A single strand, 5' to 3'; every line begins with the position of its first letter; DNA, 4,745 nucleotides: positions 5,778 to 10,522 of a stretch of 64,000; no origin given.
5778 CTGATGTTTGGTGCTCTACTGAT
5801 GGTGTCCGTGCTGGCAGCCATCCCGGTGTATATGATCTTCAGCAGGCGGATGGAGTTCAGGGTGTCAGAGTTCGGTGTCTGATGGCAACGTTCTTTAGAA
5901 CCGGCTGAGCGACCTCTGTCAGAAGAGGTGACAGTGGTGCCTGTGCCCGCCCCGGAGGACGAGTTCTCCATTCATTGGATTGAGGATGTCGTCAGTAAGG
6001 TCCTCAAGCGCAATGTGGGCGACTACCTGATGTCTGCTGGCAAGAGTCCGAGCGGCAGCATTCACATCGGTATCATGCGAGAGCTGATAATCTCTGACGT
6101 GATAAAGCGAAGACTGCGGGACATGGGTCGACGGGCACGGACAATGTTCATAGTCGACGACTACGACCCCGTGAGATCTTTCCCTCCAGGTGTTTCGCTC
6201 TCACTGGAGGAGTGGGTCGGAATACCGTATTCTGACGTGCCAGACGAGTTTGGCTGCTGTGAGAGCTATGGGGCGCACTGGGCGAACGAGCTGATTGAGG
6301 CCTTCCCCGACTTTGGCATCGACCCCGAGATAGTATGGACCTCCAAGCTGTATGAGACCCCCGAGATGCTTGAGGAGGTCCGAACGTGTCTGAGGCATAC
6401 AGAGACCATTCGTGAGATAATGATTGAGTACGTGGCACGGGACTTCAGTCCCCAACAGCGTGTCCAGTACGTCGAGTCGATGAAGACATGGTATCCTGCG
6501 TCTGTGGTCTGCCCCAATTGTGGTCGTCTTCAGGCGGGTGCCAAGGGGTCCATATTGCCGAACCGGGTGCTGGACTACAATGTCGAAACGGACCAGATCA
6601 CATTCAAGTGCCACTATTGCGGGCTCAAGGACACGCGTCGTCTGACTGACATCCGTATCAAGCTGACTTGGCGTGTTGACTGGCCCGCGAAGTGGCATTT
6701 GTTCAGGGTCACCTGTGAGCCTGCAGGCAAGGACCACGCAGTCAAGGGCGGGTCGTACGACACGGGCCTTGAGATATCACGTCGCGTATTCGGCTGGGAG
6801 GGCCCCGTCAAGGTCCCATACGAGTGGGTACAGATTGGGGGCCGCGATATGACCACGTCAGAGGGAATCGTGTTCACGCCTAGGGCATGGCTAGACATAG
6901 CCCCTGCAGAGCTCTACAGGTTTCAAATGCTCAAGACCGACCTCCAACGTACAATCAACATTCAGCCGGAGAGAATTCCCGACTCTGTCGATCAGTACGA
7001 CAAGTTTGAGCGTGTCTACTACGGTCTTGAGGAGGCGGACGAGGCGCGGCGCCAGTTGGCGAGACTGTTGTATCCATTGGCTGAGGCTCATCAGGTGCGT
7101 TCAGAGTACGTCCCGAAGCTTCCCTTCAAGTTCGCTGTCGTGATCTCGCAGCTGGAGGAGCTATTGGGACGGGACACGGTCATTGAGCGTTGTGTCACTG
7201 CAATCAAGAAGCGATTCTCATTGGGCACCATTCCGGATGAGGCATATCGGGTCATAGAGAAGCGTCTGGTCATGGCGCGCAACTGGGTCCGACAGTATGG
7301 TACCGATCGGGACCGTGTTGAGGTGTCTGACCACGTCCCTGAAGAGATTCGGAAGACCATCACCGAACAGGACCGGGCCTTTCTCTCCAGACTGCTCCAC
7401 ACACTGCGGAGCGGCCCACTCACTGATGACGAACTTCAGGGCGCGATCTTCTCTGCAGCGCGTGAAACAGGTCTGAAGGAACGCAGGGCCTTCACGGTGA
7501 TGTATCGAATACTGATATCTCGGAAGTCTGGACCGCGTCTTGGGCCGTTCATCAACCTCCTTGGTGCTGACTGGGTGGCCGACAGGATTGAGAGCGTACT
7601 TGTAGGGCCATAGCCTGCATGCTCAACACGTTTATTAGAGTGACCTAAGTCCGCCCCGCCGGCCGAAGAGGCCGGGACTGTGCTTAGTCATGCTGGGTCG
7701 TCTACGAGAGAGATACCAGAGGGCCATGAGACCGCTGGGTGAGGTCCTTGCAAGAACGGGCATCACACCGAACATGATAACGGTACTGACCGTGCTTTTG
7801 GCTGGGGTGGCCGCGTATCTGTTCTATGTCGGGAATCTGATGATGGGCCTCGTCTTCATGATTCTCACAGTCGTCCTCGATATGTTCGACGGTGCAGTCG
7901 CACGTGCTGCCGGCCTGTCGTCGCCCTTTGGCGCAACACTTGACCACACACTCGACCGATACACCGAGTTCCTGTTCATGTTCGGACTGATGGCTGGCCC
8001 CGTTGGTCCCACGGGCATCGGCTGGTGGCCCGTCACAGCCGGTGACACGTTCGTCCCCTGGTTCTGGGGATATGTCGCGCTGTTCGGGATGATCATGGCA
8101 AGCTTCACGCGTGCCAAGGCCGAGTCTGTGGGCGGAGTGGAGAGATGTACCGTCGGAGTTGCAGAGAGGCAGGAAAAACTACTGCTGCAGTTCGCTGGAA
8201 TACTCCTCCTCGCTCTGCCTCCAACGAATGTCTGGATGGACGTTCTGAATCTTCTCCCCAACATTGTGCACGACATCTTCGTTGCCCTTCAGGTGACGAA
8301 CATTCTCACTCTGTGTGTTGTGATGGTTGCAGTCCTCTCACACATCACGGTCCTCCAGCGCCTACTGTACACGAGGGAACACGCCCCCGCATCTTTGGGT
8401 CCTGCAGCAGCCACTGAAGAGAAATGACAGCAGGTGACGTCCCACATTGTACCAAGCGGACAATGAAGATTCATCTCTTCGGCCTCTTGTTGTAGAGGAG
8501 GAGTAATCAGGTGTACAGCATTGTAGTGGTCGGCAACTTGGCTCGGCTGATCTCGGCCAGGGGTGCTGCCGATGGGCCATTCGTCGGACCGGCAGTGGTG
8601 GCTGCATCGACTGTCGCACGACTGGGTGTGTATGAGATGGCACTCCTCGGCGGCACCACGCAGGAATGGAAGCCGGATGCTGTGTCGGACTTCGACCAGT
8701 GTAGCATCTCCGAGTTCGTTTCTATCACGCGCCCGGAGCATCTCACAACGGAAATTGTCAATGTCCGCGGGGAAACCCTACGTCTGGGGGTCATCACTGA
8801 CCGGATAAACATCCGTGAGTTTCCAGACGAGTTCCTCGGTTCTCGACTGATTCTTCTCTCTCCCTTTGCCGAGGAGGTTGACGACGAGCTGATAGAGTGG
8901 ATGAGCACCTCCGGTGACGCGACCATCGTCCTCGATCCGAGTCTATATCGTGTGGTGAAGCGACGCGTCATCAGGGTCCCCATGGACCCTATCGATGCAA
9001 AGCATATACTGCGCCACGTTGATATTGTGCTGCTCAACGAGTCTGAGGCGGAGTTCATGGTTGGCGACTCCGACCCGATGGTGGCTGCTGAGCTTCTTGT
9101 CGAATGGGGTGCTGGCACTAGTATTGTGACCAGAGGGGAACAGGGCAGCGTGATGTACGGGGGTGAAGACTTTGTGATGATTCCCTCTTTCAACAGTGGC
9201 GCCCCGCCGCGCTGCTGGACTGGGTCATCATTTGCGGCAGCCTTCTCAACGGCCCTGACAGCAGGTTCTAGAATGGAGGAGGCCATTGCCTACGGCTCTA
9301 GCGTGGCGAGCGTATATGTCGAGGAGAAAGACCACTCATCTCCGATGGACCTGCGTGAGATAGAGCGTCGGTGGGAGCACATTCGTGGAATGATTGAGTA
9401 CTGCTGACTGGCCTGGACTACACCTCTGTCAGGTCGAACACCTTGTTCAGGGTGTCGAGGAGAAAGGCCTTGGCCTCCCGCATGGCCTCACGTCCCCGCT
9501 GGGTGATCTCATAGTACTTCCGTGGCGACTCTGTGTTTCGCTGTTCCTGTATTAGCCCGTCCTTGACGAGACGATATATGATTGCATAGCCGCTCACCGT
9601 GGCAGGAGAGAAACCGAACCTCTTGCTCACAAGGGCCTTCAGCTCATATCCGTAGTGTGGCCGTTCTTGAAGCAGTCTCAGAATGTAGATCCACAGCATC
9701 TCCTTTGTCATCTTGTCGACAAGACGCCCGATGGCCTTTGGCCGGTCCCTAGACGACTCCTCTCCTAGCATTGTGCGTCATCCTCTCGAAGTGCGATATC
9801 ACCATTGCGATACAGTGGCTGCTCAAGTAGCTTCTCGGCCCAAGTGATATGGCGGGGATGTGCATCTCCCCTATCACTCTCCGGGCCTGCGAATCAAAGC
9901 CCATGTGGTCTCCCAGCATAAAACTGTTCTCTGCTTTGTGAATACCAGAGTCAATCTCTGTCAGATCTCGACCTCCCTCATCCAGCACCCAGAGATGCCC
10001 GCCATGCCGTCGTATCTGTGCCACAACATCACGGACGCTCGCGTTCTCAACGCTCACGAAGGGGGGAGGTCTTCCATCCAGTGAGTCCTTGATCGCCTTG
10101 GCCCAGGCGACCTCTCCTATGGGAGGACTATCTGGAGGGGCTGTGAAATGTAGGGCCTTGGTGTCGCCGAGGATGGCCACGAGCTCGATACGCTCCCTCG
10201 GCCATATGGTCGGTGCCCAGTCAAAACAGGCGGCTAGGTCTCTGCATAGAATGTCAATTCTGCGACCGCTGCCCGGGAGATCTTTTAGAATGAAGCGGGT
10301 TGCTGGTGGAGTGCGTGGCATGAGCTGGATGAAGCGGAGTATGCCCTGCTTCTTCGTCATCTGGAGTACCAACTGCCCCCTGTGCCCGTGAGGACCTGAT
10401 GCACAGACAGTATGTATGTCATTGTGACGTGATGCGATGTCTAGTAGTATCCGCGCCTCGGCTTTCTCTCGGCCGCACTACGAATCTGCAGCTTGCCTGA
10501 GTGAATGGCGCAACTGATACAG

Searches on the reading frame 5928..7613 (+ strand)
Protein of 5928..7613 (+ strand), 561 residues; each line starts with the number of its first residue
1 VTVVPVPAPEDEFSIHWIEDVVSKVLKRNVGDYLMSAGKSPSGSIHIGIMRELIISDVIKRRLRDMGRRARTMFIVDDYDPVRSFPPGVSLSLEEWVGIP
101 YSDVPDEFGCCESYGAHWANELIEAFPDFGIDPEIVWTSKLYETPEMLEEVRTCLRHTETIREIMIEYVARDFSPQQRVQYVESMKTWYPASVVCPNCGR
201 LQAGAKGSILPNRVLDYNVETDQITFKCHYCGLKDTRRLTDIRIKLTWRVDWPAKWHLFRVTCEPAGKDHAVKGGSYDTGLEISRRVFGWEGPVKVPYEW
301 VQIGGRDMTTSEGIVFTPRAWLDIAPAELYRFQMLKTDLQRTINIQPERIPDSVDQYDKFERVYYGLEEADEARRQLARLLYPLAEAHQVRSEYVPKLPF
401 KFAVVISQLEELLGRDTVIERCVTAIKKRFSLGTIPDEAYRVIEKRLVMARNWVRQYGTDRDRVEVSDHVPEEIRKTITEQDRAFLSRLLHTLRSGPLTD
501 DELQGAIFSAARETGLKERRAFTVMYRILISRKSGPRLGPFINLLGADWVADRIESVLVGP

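Call 30: search_protein_families(library=pfam, proteins=[window:5928-7613:+], max_evalue=0.001)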
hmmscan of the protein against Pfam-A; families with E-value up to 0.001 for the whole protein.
window:5928-7613:+ (561 aa): 3 families
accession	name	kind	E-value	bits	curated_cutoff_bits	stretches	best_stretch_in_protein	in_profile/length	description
PF01921.24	tRNA-synt_1f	-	3.1e-97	326.1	27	1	16-376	2-349/360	tRNA synthetases class I (K)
PF19269.4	Anticodon_2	-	8.5e-07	29.9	23.6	1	472-557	54-140/141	Anticodon binding domain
PF09334.17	tRNA-synt_1g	-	2.3e-05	23.8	20.1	0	41-74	10-41/391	tRNA synthetases class I (M)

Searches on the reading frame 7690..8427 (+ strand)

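Call 30: search_protein_families(library=pfam, proteins=[window:7690-8427:+], max_evalue=0.001)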
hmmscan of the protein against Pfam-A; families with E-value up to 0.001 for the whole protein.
window:7690-8427:+ (245 aa): 1 family
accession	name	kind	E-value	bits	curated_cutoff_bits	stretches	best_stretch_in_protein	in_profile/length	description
PF01066.26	CDP-OH_P_transf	-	7.4e-14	52.8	22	1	26-185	3-144/152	CDP-alcohol phosphatidyltransferase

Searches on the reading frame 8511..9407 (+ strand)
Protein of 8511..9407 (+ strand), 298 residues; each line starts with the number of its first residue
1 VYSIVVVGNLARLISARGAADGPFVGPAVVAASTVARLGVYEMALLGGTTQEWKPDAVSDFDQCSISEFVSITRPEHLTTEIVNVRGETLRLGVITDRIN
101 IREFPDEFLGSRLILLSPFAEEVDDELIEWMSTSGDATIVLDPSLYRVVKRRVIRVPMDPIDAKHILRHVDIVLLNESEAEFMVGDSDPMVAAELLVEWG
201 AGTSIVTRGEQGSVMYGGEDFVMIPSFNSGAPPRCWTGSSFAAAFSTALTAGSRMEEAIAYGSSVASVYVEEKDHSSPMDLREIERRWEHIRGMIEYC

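Call 30: search_protein_families(library=pfam, proteins=[window:8511-9407:+], max_evalue=0.001)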
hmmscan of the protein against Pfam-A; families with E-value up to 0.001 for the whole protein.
window:8511-9407:+ (298 aa): 2 families
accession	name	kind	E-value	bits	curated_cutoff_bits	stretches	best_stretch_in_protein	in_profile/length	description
PF00294.29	PfkB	-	1.3e-14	54.7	25.8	1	162-279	176-299/302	pfkB family carbohydrate kinase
PF08543.17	Phos_pyr_kin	-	0.00075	19.4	27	1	128-264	79-226/246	Phosphomethylpyrimidine kinase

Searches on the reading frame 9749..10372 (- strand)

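Call 30: search_protein_families(library=pfam, proteins=[window:9749-10372:-], max_evalue=0.001)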
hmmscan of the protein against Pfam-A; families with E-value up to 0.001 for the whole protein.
window:9749-10372:- (207 aa): 1 family
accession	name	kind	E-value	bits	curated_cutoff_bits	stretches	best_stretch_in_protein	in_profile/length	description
PF04013.17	Methyltrn_RNA_2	-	1.2e-17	64.7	25.5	1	14-198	4-196/198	Putative SAM-dependent RNA methyltransferase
